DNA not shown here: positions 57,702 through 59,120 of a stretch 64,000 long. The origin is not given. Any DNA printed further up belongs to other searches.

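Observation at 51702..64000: Possible anaerobic, corrinoid-dependent version of the proline-betaine / hydroxyproline-betaine catabolic module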

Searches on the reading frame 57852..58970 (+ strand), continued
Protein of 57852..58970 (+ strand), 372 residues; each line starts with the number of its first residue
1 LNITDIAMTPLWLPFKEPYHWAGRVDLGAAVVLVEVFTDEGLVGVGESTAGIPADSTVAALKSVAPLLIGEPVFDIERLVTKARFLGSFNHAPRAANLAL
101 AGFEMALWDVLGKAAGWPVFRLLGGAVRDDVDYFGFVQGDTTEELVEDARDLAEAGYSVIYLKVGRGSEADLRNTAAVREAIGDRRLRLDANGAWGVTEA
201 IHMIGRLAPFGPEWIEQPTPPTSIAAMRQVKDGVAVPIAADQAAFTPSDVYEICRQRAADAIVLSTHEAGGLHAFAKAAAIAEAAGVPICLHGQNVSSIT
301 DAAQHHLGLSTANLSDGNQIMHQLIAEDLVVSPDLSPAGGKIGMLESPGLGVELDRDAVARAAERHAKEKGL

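Call 64: search_protein_families(library=pfam, proteins=[L053:3395-4609:+, L053:5492-6073:+, L053:7690-9006:+, L053:9030-9932:+, L053:13805-16078:+, L020:15414-16604:-, L020:1293-2735:+, L020:7258-8205:-, L008:9989-10876:-, L053:126-1196:+], max_evalue=0.00001)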
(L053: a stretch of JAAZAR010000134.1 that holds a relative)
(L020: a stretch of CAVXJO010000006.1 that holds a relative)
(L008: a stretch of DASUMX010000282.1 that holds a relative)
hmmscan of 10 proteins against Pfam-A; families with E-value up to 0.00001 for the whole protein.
L053:3395-4609:+ (404 aa): 3 families
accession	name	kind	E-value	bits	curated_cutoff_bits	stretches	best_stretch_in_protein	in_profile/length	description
PF01855.24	POR_N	-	4.9e-66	223.2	27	1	33-221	1-189/231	Pyruvate flavodoxin/ferredoxin oxidoreductase, thiamine diP-bdg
PF17147.9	PFOR_II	-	8.5e-24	84.3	27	1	294-388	1-102/102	Pyruvate:ferredoxin oxidoreductase core domain II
PF02780.25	Transketolase_C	-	8.6e-10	39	25.9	1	289-361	5-77/124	Transketolase, C-terminal domain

L053:5492-6073:+ (193 aa): 1 family
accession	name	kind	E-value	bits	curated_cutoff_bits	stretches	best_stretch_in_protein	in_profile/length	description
PF01558.24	POR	-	9.2e-38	130.5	27.4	1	15-176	1-172/173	Pyruvate ferredoxin/flavodoxin oxidoreductase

L053:7690-9006:+ (438 aa): 2 families
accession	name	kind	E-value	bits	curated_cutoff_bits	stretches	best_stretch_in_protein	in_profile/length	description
PF01979.26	Amidohydro_1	-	1.8e-27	96.9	25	1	86-421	2-345/345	Amidohydrolase family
PF07969.17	Amidohydro_3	-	4.5e-23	82.9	29.7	2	134-422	150-472/472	Amidohydrolase family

L053:9030-9932:+ (300 aa): 2 families
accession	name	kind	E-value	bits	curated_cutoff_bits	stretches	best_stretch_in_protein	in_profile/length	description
PF07837.17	FTCD_N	-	1.6e-65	220.6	27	1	3-179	1-176/176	Formiminotransferase domain, N-terminal subdomain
PF02971.19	FTCD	-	5.6e-22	78.7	24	1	182-277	2-104/145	Formiminotransferase domain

L053:13805-16078:+ (757 aa): 3 families
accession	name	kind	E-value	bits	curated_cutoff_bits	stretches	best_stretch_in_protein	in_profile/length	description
PF02738.23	MoCoBD_1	-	8.4e-65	218.7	27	1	156-390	8-244/244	Molybdopterin cofactor-binding domain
PF20256.3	MoCoBD_2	-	1.7e-63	215.2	27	1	419-687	5-283/283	Molybdopterin cofactor-binding domain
PF01315.27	Ald_Xan_dh_C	-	2.3e-29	102.4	31.3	1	22-135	1-110/110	Aldehyde oxidase and xanthine dehydrogenase, a/b hammerhead domain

L020:15414-16604:- (396 aa): 1 family
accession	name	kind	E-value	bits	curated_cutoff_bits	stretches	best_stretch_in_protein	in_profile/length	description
PF00724.26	Oxidored_FMN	-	5.6e-52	177.6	27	1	27-355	2-334/342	NADH:flavin oxidoreductase / NADH oxidase family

L020:1293-2735:+ (480 aa): 1 family
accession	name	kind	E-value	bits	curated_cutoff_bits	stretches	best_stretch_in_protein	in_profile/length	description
PF01425.27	Amidase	-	9e-87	292.4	27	1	40-456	1-444/445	Amidase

L020:7258-8205:- (315 aa): 5 families
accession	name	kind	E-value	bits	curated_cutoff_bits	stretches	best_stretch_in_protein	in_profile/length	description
PF13489.12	Methyltransf_23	-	4e-13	49.9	27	1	139-295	4-160/164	Methyltransferase domain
PF13649.12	Methyltransf_25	-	2.7e-10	41.2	27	1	159-248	2-97/97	Methyltransferase domain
PF08241.18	Methyltransf_11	-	8.9e-09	36.3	21.2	1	159-252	1-95/95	Methyltransferase domain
PF00891.24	Methyltransf_2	-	1e-08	35.2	22.3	1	153-294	61-209/210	O-methyltransferase domain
PF08242.18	Methyltransf_12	-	2.6e-08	34.9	30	1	159-250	1-98/98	Methyltransferase domain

L008:9989-10876:- (295 aa): 2 families
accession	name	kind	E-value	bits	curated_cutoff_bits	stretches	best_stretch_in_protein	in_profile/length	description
PF00941.27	FAD_binding_5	-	4.7e-40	137.6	27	1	4-173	3-169/170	FAD binding domain in molybdopterin dehydrogenase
PF03450.22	CO_deh_flav_C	-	1.8e-08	34.9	25.5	1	184-282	4-100/102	CO dehydrogenase flavoprotein C-terminal domain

L053:126-1196:+ (356 aa): 2 families
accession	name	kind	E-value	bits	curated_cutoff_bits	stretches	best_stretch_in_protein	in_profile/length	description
PF02729.26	OTCace_N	-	4e-45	154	29.9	1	53-195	1-148/148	Aspartate/ornithine carbamoyltransferase, carbamoyl-P binding domain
PF00185.30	OTCace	-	2.4e-33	115.9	29.4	1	201-351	1-156/157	Aspartate/ornithine carbamoyltransferase, Asp/Orn binding domain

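Call 66: search_protein_families(library=ncbifam, proteins=[L003:12156-13793:+, L003:13849-14955:+, L003:8481-10004:+, L003:1404-3098:+, L006:13119-14123:+, L006:6295-7599:+, L006:7599-8279:+, L074:11452-12561:-, L006:3668-5203:+], max_evalue=1e-10)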
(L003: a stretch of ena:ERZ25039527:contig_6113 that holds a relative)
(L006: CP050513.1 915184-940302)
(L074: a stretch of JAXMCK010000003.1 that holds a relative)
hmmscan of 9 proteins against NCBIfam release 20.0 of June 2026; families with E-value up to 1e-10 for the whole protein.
L003:12156-13793:+ (545 aa): 5 families
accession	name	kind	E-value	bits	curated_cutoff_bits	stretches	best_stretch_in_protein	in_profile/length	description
TIGR00719.1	sda_beta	equivalog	3.3e-36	125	161.2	1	12-163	8-157/208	L-serine ammonia-lyase, iron-sulfur-dependent subunit beta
TIGR00718.1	sda_alpha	equivalog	7.9e-35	120.4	243.2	1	250-527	10-286/300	L-serine ammonia-lyase, iron-sulfur-dependent, subunit alpha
TIGR00720.1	sda_mono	equivalog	2.5e-19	69.5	345.1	1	347-514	277-446/450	L-serine ammonia-lyase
NF011614.0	PRK15040.1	equivalog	2.8e-15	56.3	873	1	347-513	278-446/454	L-serine ammonia-lyase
NF011598.0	PRK15023.1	equivalog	1e-12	47.8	942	1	347-513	278-446/454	L-serine ammonia-lyase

L003:13849-14955:+ (368 aa): 0 families

L003:8481-10004:+ (507 aa): 8 families
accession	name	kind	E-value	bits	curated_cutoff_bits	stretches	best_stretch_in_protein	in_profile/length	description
NF006871.0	PRK09367.1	subfamily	8.1e-201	668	524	1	3-503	3-502/505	histidine ammonia-lyase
TIGR01225.1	hutH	equivalog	1.5e-198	660.4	539.15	1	4-503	1-499/506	histidine ammonia-lyase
TIGR03832.1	Tyr_2_3_mutase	equivalog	9.8e-122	407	501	1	10-492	5-506/507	tyrosine 2,3-aminomutase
TIGR04475.1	Phe_D_beta_mut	equivalog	2.9e-110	369.3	800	1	8-493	7-509/510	phenylalanine aminomutase (D-beta-phenylalanine forming)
NF053541.1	FlxA_rubin_TAL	equivalog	2.8e-98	329.6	700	1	12-490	2-493/498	flexirubin biosynthesis tyrosine ammonia-lyase FlxA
NF041222.1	BagA_FevW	exception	1.7e-75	254.6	1000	1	9-503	6-524/529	bagremycin/ferroverdin biosynthesis tyrosine ammonia-lyase BagA/FevW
TIGR01226.1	phe_am_lyase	equivalog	3.1e-66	224.1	519.15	1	5-452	34-500/680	phenylalanine ammonia-lyase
TIGR04473.1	taxol_Phe_23mut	exception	3.2e-37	128.1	1250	1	9-452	33-496/687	phenylalanine aminomutase (L-beta-phenylalanine forming)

L003:1404-3098:+ (564 aa): 3 families
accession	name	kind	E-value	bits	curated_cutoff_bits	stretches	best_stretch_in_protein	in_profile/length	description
TIGR01228.2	hutU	equivalog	1.9e-282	937.7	375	1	18-561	2-545/545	urocanate hydratase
NF058531.1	CH3_S_urocan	exception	1.2e-217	723.6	880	1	18-557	2-534/535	S-methyl thiourocanate hydratase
NF058530.1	thiouroc_hyd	equivalog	2.6e-205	683.1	930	1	27-558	2-531/535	thiourocanate hydratase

L006:13119-14123:+ (334 aa): 5 families
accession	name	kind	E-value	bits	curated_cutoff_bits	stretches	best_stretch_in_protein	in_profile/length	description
NF040650.1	sulfolac_dhydr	equivalog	7.5e-39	133.9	500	1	12-307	9-305/339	L-sulfolactate dehydrogenase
TIGR03175.1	AllD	equivalog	1.5e-32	113.1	496.2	1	7-296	4-296/349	ureidoglycolate dehydrogenase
NF009750.0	PRK13260.1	equivalog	2.3e-32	112.5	316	1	7-289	4-283/332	3-dehydro-L-gulonate 2-dehydrogenase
NF011599.0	PRK15025.1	equivalog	4.6e-32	111.5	356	1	9-298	6-298/349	ureidoglycolate dehydrogenase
NF007504.0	PRK10098.1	equivalog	8.9e-28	97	336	1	10-293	11-296/360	malate/lactate/ureidoglycolate dehydrogenase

L006:6295-7599:+ (434 aa): 9 families
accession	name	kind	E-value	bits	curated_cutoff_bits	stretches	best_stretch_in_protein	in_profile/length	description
NF043017.1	DimsulpropLyDddP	equivalog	4.6e-94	315.7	600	1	43-429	50-442/443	dimethylsulfonioproprionate lyase DddP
NF040821.1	dipep_PepQ_Arch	equivalog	1.9e-22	79.7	630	1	183-422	108-340/346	Xaa-Pro dipeptidase PepQ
NF007310.0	PRK09795.1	equivalog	6.4e-19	68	393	1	193-424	123-352/361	aminopeptidase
NF038259.1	ectoine_DoeA_2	exception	3.5e-16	58.9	575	1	50-420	16-376/386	ectoine hydrolase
NF008131.0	PRK10879.1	equivalog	9.2e-16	57.6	465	1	186-421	162-418/438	Xaa-Pro aminopeptidase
NF011174.0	PRK14576.1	subfamily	1.4e-13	50.5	487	1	186-423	166-397/405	putative endopeptidase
TIGR00500.1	met_pdase_I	equivalog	8.1e-13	48.4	171.35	0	270-402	82-210/247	type I methionyl aminopeptidase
NF011173.0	PRK14575.1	equivalog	1.7e-12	47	850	1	193-425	174-400/406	putative peptidase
NF011720.0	PRK15173.1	subfamily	3.2e-12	46.1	420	1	193-425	111-337/343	peptidase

L006:7599-8279:+ (226 aa): 1 family
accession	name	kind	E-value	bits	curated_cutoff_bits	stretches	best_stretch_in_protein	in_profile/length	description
NF050097.1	BiurAmidohydBiuH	equivalog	2.7e-13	49.9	370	1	8-191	15-212/221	biuret amidohydrolase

L074:11452-12561:- (369 aa): 6 families
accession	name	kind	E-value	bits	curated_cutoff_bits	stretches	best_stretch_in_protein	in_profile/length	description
NF010578.0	PRK13971.1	equivalog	2.1e-173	576.1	376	1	38-368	2-332/333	4-hydroxyproline epimerase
NF010576.0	PRK13969.1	equivalog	6.6e-89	298.1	556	1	40-368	5-334/335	proline racemase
NF045511.1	TransHydProDhtase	equivalog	1.7e-81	273.9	540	1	39-368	4-334/335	trans-3-hydroxy-L-proline dehydratase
NF052296.1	HdxProlEpimProt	equivalog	8e-63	212.7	450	1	44-366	3-308/309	4-hydroxyproline epimerase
NF047722.1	T3LHypDht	equivalog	1.4e-57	195.3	550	1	44-368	9-335/341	trans-3-hydroxy-L-proline dehydratase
NF010577.0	PRK13970.1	equivalog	3.3e-52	177.7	442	1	43-365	6-308/311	4-hydroxyproline epimerase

L006:3668-5203:+ (511 aa): 1 family
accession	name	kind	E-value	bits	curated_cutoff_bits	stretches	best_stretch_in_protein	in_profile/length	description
TIGR02369.2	trimeth_pyl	equivalog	1.3e-92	310.8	525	1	35-497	3-463/469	[trimethylamine--corrinoid protein] Co-methyltransferase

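Call 77: predict_structure(alignment_id=A2)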
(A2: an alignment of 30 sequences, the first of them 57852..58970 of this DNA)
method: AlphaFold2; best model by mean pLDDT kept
length: 372 residues; sequences in the alignment: 30
mean_pLDDT: 83.2   pTM: 0.86
mean pLDDT of the five models: 83.2, 81.6, 81.1, 80.7, 74.9
residues with pLDDT >= 90: 151; 70-90: 160; 50-70: 44; < 50: 17
segments of 3 or more residues with pLDDT < 50: 310-320, 339-341
pLDDT, mean of each block of 10 residues (from residue 1): 97 84 77 96 93 86 92 92 74 80 94 90 64 74 93 86 90 97 93 90 97 89 85 93 74 92 82 84 83 70 66 46 71 61 68 90 89 57
secondary structure, 60 per line:
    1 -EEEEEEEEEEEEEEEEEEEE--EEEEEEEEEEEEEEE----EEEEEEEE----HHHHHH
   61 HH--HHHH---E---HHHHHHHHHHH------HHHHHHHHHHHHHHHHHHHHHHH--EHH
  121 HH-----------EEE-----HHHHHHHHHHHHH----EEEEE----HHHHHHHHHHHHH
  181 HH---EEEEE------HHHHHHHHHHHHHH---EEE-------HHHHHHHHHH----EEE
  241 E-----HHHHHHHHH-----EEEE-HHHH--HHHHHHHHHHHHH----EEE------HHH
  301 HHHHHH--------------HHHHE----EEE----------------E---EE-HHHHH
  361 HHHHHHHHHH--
elements in order: E2-21 E24-38 E43-50 H55-62 H65-68 H76-86 H93-115 H119-122 E134-136 H142-154 E159-163 H168-182 E186-190 H197-210 E214-216 H224-233 E238-241 H247-255 E261-264 H266-269 H272-284 E289-291 H298-306 H321-324 E330-332 H356-370

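Call 79: fold_search(model_id=the predicted structure, library=pdb)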
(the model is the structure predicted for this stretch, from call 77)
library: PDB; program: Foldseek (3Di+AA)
matches with E <= 10: 1909; with E <= 0.001: 768
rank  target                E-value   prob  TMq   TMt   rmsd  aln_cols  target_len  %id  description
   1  2pgw_B                8.5e-41  1.00  0.90  0.90   2.6       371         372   48  Crystal structure of a putative muconate cycloisomerase from Sinorhizobium meliloti 1021 (released 2007-04-24)
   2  2pgw_C                1.5e-40  1.00  0.91  0.90   2.6       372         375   48  Crystal structure of a putative muconate cycloisomerase from Sinorhizobium meliloti 1021 (released 2007-04-24)
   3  2pgw_A                2.5e-40  1.00  0.90  0.90   2.6       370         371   49  Crystal structure of a putative muconate cycloisomerase from Sinorhizobium meliloti 1021 (released 2007-04-24)
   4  1jpm_C                3.6e-28  1.00  0.83  0.86   3.1       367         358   28  L-Ala-D/L-Glu Epimerase (released 2001-12-21)
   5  1jpm_A                7.8e-28  1.00  0.82  0.85   3.2       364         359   28  L-Ala-D/L-Glu Epimerase (released 2001-12-21)
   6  3jva_B                1.2e-27  1.00  0.83  0.86   3.0       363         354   28  Crystal structure of Dipeptide Epimerase from Enterococcus faecalis V583 (released 2010-08-11)
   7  3q45_A                2.1e-27  1.00  0.88  0.89   2.5       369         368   24  Crystal structure of Dipeptide Epimerase from Cytophaga hutchinsonii complexed with Mg and dipeptide D-Ala-L-Val (released 2011-02-16)
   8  3jva_D                3.5e-27  1.00  0.80  0.86   3.0       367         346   27  Crystal structure of Dipeptide Epimerase from Enterococcus faecalis V583 (released 2010-08-11)
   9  3jva_A                9.5e-27  1.00  0.82  0.86   2.9       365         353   27  Crystal structure of Dipeptide Epimerase from Enterococcus faecalis V583 (released 2010-08-11)
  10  2p88_A                1.0e-26  1.00  0.86  0.87   2.7       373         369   25  Crystal structure of N-succinyl Arg/Lys racemase from Bacillus cereus ATCC 14579 (released 2007-07-03)
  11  3dgb                  1.4e-26  1.00  0.85  0.85   3.1       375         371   28  Crystal structure of muconate lactonizing enzyme from Pseudomonas Fluorescens complexed with muconolactone (released 2009-03-03)
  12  4dye                  1.8e-26  1.00  0.86  0.85   3.0       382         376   30  Crystal structure of an enolase (putative sugar isomerase, target efi-502095) from streptomyces coelicolor, no mg, order (released 2012-03-14)
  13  4hpn                  7.4e-26  1.00  0.83  0.82   3.4       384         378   27  Crystal structure of a proposed galactarolactone cycloisomerase from Agrobacterium Tumefaciens, target EFI-500704, with  (released 2012-11-07)
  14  1nu5                  8.8e-26  1.00  0.85  0.85   3.0       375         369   26  Crystal structure of Pseudomonas sp. P51 Chloromuconate lactonizing enzyme (released 2003-12-30)
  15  3vdg                  8.8e-26  1.00  0.83  0.74   3.5       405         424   25  Crystal structure of enolase MSMEG_6132 (TARGET EFI-502282) from Mycobacterium smegmatis str. MC2 155 complexed with for (released 2012-01-25)
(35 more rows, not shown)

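Call 88: search_solved_structures(query=L006:3668-5203:+, max_evalue=1e-20, show_alignments=1)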
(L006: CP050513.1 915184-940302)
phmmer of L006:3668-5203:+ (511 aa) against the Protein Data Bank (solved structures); distinct sequences matched with E-value up to 1e-20: 5.
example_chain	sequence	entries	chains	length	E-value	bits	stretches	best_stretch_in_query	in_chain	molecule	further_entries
4yyc_A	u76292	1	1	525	2.8e-101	342.7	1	3-504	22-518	Putative trimethylamine methyltransferase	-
2qne_A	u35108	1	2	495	5.8e-97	328.5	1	36-507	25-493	Putative methyltransferase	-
9yce_A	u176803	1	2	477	6.3e-97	328.4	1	36-507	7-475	Glycine betaine methyltransferase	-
7xcm_A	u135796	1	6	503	4.1e-43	150.9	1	35-500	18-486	Trimethylamine methyltransferase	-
7xcl_A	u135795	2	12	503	4.2e-43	150.8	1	35-500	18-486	Trimethylamine methyltransferase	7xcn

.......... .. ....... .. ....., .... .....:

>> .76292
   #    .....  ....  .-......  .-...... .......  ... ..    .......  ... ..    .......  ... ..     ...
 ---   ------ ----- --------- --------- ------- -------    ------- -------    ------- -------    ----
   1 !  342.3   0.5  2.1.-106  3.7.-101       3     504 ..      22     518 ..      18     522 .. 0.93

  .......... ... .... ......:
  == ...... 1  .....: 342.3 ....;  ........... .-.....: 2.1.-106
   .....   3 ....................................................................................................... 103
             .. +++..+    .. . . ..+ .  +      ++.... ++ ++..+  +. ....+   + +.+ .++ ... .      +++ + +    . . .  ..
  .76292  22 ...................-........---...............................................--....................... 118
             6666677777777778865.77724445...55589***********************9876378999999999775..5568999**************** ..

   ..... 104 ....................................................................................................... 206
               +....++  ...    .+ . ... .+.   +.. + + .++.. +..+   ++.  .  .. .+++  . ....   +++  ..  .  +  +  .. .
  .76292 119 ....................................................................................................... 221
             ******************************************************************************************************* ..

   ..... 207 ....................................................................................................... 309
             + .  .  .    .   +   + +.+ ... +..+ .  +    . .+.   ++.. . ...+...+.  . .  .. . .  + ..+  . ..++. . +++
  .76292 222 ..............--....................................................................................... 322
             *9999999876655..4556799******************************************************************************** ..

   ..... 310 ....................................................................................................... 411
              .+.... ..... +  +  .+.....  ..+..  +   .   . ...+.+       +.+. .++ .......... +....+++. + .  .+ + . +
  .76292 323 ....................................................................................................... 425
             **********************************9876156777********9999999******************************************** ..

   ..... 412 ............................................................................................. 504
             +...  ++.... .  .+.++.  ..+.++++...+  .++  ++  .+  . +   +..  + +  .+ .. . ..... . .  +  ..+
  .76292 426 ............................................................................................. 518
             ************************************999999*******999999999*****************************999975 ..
